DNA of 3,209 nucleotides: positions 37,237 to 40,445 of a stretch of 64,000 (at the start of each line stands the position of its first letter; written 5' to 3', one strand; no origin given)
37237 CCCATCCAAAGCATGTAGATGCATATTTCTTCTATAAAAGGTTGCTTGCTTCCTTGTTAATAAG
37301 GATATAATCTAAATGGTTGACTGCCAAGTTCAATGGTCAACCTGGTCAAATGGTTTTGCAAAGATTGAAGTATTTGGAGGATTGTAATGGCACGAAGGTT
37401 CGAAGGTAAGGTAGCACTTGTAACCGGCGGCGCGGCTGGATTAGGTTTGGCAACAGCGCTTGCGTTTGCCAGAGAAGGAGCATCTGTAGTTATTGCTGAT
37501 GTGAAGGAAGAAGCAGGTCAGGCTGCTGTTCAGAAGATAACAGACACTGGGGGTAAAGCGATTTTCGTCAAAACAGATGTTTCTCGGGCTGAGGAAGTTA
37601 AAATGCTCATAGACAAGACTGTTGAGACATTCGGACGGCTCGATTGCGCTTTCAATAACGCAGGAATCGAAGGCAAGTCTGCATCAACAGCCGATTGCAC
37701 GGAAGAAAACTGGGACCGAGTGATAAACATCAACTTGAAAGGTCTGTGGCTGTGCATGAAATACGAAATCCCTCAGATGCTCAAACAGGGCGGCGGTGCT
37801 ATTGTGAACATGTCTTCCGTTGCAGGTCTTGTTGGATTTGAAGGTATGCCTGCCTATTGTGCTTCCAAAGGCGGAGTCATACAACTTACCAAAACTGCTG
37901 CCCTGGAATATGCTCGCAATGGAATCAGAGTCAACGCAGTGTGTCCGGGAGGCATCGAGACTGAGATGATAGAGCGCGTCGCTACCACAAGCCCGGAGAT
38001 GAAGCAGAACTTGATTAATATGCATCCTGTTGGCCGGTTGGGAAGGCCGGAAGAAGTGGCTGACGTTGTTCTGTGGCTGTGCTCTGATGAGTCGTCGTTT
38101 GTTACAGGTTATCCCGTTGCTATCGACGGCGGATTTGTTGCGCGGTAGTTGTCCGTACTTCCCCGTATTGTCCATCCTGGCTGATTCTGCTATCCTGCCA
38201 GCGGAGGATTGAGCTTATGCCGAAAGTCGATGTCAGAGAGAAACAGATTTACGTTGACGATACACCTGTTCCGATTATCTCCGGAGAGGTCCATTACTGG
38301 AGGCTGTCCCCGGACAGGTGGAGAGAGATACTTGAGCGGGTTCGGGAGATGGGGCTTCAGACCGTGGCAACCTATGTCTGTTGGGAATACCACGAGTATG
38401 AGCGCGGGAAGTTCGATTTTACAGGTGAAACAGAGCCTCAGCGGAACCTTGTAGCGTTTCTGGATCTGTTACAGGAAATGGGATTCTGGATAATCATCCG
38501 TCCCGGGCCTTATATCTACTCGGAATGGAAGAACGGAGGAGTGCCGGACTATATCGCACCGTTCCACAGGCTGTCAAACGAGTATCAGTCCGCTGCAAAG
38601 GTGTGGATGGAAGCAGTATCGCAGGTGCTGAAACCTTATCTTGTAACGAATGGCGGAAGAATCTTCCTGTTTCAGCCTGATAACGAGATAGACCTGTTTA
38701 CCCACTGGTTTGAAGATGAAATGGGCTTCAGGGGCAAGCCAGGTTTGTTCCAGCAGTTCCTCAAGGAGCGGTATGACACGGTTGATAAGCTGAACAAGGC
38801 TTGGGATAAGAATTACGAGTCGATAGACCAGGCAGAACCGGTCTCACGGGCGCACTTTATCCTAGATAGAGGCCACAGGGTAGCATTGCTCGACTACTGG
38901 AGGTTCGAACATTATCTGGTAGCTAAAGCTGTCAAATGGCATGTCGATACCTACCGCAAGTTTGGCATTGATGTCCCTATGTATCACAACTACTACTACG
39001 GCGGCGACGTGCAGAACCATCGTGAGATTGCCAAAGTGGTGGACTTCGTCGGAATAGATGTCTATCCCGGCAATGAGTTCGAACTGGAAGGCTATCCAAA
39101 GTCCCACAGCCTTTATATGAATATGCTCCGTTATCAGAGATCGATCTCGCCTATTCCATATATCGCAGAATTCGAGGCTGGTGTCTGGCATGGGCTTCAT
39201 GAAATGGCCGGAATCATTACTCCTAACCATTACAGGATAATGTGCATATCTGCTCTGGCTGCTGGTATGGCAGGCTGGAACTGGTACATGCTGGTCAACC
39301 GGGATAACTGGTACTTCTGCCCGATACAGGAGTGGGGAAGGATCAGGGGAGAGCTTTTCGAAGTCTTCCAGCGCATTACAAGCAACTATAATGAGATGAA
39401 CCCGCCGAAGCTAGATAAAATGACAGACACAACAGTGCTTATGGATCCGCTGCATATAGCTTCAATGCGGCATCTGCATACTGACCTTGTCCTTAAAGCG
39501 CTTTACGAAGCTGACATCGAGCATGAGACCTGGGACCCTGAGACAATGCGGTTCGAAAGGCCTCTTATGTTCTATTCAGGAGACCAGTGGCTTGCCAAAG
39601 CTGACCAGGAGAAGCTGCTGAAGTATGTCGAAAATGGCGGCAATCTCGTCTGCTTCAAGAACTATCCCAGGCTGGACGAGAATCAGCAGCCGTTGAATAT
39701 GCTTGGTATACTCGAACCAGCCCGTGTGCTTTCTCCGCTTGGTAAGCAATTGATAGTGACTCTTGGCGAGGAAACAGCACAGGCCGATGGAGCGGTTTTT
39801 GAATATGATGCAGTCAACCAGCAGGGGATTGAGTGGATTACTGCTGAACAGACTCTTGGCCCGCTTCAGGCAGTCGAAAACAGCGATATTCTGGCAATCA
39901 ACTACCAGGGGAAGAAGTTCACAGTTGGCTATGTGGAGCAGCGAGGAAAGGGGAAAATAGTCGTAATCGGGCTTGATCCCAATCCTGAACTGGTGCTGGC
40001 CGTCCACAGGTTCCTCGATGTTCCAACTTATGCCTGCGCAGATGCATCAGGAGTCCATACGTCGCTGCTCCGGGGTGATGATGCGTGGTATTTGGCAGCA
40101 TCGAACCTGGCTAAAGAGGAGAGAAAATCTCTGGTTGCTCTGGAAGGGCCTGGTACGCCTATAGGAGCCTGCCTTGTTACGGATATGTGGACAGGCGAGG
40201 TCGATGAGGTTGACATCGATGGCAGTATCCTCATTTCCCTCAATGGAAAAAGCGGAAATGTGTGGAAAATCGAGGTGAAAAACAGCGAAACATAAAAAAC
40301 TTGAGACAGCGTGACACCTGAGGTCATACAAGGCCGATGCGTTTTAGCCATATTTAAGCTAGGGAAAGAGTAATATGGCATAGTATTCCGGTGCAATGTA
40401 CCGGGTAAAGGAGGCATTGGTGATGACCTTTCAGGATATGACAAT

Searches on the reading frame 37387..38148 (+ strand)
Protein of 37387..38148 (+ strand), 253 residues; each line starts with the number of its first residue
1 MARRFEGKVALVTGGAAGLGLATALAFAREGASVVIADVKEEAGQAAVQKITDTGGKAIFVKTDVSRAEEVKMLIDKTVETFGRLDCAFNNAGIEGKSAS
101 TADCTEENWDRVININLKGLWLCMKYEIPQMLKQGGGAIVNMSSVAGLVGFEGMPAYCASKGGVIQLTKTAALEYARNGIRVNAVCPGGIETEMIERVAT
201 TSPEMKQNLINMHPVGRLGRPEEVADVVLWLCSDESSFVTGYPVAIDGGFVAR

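Call 38: search_protein_families(library=pfam, proteins=[window:37387-38148:+], max_evalue=0.0001)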
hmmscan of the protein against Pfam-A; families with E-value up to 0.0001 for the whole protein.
window:37387-38148:+ (253 aa): 3 families
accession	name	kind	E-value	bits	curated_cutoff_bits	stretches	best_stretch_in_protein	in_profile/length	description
PF13561.12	adh_short_C2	-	5.9e-75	252.3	27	1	15-250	1-235/236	Enoyl-(Acyl carrier protein) reductase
PF00106.31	adh_short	-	7.8e-63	211.9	26.6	1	8-199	1-191/195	short chain dehydrogenase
PF08659.16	KR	-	1.1e-15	58.5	22.6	1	10-160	3-152/180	KR domain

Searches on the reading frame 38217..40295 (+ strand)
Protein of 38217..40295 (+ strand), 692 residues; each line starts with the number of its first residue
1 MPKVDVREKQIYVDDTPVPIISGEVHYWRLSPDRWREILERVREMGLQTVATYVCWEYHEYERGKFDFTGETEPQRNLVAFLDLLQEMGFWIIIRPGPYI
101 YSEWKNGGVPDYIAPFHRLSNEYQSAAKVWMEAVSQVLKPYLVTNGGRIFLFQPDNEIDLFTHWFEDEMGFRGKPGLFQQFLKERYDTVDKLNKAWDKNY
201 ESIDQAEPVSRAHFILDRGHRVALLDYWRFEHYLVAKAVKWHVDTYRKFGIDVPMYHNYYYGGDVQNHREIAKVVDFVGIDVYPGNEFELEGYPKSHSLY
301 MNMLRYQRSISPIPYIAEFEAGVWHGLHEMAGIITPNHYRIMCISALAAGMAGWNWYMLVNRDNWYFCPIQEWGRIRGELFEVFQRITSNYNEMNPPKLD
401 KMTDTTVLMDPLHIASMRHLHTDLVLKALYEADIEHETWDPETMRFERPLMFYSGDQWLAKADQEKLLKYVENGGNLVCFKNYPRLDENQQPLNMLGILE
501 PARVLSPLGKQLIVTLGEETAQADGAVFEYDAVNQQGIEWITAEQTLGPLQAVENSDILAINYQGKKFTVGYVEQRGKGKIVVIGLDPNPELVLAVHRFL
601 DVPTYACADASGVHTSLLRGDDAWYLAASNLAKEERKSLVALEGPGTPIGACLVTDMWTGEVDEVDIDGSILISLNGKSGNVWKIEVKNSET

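Call 38: search_protein_families(library=pfam, proteins=[window:38217-40295:+], max_evalue=0.0001)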
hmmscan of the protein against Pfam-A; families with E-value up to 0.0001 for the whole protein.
window:38217-40295:+ (692 aa): 3 families
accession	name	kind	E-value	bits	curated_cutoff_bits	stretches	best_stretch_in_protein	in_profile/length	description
PF01301.25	Glyco_hydro_35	-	3.3e-41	142.4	27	1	11-159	2-151/319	Glycosyl hydrolases family 35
PF02449.21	Glyco_hydro_42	-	5.3e-22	79.1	21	1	32-357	9-335/376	Beta-galactosidase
PF22369.2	GLMA_2nd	-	6.4e-09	36.1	27.7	1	426-496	23-97/138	GLMA-like, second domain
